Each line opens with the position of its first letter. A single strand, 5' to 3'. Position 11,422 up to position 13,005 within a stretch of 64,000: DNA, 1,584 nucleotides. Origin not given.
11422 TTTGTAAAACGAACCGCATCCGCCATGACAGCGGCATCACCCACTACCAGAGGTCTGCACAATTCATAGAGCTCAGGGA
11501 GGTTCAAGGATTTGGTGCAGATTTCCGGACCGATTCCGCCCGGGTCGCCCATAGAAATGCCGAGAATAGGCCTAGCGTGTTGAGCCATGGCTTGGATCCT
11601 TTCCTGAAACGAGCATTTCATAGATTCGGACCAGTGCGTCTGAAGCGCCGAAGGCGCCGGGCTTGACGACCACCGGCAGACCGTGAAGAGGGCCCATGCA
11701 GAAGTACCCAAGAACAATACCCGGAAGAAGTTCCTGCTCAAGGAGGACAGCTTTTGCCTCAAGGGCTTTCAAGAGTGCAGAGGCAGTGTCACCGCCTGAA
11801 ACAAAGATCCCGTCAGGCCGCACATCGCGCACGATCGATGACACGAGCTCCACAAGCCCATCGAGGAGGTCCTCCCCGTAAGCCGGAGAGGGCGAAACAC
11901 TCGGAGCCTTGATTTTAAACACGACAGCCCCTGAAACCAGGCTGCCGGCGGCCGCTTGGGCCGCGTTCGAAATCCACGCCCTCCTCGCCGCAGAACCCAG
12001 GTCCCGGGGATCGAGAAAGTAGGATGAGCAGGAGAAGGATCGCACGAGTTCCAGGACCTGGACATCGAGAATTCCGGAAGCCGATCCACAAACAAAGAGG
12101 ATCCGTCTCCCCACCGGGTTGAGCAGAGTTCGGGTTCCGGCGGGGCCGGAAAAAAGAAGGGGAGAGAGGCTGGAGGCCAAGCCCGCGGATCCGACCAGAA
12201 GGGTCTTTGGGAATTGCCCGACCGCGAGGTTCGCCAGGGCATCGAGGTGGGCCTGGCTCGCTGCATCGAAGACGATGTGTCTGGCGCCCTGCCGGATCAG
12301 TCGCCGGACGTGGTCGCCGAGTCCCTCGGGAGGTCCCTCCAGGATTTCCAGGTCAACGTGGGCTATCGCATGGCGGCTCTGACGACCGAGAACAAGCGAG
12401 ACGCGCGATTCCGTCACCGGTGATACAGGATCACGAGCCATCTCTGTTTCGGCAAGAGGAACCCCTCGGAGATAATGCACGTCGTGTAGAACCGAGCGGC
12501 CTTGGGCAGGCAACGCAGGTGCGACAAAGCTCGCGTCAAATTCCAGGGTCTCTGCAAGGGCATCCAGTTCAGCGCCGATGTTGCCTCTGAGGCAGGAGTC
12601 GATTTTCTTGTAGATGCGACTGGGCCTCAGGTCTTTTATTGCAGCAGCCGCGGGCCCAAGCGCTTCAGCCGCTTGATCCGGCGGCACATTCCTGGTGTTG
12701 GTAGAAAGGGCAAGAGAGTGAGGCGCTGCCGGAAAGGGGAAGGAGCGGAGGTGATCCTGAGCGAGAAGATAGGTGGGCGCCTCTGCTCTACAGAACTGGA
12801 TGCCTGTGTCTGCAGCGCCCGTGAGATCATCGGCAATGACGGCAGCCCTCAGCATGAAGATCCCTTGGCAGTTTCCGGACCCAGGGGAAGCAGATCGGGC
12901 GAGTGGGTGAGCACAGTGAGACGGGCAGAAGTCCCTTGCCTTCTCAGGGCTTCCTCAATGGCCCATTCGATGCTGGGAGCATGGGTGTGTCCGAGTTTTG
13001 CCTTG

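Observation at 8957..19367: Nine-gene translationally coupled operon: two LarA-type enzymes, DUF1537 kinase/PdxA core, TRAP importer, PanB and an SdaA-type dehydratase (unassigned hydroxy-acid pathway)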

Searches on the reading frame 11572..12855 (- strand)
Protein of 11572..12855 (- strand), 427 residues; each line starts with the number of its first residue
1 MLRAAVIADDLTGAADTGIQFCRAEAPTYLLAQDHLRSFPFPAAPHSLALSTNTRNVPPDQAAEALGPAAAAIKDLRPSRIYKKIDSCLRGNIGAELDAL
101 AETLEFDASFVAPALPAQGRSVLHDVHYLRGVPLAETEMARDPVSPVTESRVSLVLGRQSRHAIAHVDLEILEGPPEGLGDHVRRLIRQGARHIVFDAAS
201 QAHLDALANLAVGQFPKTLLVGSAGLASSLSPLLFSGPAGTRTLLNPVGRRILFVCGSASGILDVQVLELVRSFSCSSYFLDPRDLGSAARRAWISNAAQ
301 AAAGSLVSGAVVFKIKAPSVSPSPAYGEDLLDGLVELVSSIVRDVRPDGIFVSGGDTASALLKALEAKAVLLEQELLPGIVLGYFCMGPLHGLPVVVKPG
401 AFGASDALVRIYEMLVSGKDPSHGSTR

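Call 4: search_protein_families(library=pfam, proteins=[window:11572-12855:-])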
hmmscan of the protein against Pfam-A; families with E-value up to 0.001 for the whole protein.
window:11572-12855:- (427 aa): 2 families
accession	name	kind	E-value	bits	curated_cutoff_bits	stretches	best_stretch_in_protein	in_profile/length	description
PF07005.16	SBD_N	-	3.3e-58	197.6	25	1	5-230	2-230/230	Sugar-binding N-terminal domain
PF17042.10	NBD_C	-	5.5e-20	73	28.3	1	253-408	1-168/168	Nucleotide-binding C-terminal domain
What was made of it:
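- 11572..12855 (-): DUF1537 four-carbon acid-sugar kinase (427 aa). SBD_N plus NBD_C (call 4).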

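Call 5: search_protein_families(library=ncbifam, proteins=[window:11572-12855:-])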
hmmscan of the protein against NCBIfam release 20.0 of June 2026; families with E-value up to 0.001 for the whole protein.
window:11572-12855:- (427 aa): 3 families
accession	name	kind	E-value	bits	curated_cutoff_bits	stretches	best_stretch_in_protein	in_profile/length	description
NF047819.1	ThrnKinDtnkGamma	equivalog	2.6e-63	214.4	450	2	5-306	4-293/422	D-threonate kinase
NF043035.1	OxoTetrKin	equivalog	3.5e-37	128.3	350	1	6-408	4-413/418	3-oxo-tetronate kinase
NF042436.1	OxoIsoapKin_OiaK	equivalog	1.2e-05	24.2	700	0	137-407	155-445/451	3-oxo-isoapionate kinase OiaK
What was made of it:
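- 11572..12855 (-): The best NCBIfam model is D-threonate kinase at 214 bits against a cut-off of 450, followed by 3-oxo-tetronate kinase at 128 against 350 (call 5).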

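Call 48: search_solved_structures(query=window:11572-12855:-, max_evalue=0.00001)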
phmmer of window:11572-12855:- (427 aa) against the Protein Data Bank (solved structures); distinct sequences matched with E-value up to 0.00001: 5.
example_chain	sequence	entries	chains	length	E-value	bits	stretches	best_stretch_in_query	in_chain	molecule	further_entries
4xfr_A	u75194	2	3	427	3.2e-34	122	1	5-413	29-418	Uncharacterized protein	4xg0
4xfm_A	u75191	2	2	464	2.6e-27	99.2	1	5-233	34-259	Uncharacterized protein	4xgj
3dqq_A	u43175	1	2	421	9.1e-22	81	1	1-410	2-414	Putative tRNA synthase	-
1yzy_A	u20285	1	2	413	9.2e-20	74.4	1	5-272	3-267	Hypothetical protein HI1011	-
5dmh_A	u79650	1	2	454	4e-14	55.8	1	6-407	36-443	Uncharacterized protein conserved in bacteria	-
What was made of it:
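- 11572..12855 (-): PDB relatives are listed in call 48.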
